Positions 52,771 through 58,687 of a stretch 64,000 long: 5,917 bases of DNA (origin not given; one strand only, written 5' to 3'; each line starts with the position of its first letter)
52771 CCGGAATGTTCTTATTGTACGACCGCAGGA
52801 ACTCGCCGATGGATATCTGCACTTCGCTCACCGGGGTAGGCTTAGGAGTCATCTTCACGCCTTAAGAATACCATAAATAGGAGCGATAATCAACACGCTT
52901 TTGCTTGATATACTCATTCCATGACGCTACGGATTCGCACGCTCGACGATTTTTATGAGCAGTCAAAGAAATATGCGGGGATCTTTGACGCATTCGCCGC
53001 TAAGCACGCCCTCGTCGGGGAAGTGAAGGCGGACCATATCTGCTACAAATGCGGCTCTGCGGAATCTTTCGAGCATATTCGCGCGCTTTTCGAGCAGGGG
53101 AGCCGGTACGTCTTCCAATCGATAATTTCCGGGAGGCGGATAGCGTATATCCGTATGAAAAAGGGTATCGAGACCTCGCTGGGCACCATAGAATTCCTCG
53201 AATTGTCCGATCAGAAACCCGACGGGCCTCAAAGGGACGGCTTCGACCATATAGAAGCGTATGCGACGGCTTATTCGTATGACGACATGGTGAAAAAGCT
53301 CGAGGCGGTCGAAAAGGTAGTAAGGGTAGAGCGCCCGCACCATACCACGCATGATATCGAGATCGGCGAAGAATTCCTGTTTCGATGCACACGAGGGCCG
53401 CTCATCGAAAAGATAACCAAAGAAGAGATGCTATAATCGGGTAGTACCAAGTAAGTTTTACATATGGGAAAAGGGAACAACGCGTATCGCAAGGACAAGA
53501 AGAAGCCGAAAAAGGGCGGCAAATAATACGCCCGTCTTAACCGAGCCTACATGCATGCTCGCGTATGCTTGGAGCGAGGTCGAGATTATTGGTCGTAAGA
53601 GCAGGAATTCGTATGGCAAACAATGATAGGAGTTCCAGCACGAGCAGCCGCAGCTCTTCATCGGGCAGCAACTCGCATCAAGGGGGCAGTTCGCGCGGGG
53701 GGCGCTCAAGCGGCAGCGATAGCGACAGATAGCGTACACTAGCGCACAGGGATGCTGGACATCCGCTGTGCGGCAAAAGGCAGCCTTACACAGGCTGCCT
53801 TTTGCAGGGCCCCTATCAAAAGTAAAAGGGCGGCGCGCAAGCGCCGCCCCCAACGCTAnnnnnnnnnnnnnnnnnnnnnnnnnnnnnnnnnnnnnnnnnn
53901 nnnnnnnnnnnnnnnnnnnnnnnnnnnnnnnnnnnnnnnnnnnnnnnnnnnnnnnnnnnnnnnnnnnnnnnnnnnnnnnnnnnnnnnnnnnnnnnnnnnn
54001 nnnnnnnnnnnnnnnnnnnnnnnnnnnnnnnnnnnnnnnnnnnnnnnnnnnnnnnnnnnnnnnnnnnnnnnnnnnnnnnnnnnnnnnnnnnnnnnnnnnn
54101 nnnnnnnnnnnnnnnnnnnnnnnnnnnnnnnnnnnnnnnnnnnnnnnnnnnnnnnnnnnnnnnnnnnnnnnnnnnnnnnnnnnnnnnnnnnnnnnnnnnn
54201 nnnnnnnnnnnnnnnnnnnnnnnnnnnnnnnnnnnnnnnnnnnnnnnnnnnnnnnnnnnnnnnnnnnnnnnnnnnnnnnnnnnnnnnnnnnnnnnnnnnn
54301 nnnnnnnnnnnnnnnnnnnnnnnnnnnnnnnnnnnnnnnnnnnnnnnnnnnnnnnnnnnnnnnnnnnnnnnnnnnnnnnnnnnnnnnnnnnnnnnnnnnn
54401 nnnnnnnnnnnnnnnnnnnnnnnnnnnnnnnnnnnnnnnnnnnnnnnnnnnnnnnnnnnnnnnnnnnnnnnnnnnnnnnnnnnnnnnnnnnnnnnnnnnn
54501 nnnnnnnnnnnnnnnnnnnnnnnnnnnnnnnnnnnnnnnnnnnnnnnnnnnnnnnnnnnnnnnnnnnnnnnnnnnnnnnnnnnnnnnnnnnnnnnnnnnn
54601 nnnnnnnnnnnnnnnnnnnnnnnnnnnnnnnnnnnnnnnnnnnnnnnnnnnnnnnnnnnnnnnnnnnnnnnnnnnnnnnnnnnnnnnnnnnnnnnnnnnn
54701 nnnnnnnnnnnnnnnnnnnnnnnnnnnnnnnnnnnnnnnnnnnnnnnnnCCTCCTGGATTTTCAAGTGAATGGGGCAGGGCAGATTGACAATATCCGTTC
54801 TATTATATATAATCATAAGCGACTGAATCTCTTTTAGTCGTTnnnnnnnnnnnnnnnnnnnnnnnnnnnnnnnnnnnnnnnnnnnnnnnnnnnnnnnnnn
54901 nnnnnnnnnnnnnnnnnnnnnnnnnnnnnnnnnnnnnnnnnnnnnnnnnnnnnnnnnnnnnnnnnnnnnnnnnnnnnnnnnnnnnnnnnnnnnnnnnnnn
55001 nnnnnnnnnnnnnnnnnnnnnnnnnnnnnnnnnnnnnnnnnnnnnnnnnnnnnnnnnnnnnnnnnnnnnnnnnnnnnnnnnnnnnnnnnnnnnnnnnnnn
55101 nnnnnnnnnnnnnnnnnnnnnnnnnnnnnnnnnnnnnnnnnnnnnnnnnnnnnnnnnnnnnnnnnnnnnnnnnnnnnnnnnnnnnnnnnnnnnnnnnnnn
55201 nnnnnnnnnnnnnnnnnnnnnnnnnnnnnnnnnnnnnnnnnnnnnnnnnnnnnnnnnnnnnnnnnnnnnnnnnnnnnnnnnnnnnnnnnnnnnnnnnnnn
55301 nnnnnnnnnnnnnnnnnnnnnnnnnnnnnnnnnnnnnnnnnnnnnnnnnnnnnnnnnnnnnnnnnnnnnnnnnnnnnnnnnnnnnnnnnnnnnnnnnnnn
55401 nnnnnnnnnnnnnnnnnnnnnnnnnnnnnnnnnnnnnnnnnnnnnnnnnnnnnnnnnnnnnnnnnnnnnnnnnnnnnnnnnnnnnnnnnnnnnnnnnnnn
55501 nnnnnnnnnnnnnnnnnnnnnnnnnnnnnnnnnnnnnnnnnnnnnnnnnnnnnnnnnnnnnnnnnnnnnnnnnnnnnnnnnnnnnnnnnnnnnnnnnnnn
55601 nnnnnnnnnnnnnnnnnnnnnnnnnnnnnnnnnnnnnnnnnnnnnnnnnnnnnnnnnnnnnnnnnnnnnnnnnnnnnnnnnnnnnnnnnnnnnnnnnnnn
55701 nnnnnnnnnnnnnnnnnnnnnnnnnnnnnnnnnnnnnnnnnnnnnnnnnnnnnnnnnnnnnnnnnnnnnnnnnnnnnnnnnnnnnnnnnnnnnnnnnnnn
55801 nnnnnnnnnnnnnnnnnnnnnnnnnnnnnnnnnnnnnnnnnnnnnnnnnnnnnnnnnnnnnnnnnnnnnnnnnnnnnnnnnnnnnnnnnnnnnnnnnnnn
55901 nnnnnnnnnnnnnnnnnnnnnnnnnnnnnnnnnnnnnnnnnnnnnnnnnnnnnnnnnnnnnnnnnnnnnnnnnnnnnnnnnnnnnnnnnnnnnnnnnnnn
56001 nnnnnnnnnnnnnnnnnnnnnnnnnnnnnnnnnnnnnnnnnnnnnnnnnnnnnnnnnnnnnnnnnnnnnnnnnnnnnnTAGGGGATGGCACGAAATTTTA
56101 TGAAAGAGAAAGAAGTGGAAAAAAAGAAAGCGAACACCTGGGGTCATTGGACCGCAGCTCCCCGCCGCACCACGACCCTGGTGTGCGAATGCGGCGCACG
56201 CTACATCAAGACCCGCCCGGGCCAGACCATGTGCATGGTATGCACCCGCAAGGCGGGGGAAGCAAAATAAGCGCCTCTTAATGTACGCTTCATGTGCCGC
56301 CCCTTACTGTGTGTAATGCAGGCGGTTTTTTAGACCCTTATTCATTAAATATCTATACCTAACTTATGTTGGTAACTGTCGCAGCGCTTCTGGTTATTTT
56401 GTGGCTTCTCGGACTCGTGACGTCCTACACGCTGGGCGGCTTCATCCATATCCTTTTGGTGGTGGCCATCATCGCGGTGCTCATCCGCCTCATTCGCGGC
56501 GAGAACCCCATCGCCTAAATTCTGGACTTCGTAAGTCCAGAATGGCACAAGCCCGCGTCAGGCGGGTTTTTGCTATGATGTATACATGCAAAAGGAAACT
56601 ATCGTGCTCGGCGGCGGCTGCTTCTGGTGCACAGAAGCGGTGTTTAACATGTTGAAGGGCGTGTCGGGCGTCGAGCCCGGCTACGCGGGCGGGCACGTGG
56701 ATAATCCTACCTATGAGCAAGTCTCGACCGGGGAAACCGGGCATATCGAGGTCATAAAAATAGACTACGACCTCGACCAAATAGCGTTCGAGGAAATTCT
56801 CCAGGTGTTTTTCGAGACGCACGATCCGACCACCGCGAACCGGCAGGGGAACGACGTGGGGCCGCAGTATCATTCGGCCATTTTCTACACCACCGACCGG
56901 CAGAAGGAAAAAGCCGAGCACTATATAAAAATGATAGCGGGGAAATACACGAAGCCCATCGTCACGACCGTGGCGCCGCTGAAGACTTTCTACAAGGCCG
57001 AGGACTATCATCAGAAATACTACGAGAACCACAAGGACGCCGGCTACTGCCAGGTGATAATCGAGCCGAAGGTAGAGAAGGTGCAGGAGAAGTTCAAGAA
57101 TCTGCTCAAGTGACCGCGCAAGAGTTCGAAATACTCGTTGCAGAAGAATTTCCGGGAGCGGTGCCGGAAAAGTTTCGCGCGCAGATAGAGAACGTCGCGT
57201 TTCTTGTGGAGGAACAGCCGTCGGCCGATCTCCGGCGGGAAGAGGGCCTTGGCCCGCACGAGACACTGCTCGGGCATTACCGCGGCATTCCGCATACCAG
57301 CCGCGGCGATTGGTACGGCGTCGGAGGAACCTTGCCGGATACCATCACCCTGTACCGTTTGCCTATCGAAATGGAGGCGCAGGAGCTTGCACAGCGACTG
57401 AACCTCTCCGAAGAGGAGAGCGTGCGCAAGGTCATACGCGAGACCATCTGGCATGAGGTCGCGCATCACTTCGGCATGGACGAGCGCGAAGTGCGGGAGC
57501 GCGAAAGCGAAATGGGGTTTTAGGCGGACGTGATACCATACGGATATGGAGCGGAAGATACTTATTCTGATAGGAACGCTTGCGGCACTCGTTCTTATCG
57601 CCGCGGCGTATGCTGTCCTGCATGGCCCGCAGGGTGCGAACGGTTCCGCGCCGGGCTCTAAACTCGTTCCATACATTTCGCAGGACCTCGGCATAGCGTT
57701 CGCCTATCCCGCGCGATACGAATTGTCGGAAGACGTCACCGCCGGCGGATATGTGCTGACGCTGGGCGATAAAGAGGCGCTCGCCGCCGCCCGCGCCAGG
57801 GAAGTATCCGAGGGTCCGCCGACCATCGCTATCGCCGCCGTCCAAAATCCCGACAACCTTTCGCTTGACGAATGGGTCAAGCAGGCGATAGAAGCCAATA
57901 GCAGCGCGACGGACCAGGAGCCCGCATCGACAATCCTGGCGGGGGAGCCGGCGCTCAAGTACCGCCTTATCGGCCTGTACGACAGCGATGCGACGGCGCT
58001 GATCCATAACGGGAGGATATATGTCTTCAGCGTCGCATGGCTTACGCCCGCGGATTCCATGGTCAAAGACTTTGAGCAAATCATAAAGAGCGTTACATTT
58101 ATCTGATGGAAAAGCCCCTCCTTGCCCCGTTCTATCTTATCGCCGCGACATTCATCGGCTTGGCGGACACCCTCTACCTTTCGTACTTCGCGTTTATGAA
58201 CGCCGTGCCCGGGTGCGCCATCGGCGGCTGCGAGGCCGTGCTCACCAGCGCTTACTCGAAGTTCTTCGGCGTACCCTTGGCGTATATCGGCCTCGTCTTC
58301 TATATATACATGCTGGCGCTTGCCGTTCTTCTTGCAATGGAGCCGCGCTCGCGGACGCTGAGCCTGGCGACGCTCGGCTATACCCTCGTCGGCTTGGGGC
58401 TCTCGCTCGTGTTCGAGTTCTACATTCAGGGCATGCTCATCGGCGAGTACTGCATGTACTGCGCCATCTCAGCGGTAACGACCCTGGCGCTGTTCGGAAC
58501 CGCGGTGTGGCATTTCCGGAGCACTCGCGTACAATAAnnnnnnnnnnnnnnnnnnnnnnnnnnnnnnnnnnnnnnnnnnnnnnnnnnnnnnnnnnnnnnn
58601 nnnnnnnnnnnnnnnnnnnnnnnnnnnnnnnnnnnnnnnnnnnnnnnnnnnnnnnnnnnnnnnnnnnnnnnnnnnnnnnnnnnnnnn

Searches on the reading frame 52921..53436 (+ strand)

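Call 102: search_protein_families(library=pfam, proteins=[window:52921-53436:+], max_evalue=0.001)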
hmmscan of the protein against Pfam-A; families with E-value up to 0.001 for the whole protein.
window:52921-53436:+ (171 aa): 1 family
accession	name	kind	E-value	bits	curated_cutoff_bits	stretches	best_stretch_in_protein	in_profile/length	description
PF06185.18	YecM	-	1e-13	51.9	25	1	24-129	18-123/180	YecM protein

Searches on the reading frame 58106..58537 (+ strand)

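Call 102: search_protein_families(library=pfam, proteins=[window:58106-58537:+], max_evalue=0.001)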
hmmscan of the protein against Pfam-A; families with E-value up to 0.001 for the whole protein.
window:58106-58537:+ (143 aa): 1 family
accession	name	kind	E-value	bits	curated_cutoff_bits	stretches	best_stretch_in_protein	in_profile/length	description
PF07884.19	VKOR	-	1.2e-21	77.7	27.5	1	11-133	3-133/134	Vitamin K epoxide reductase family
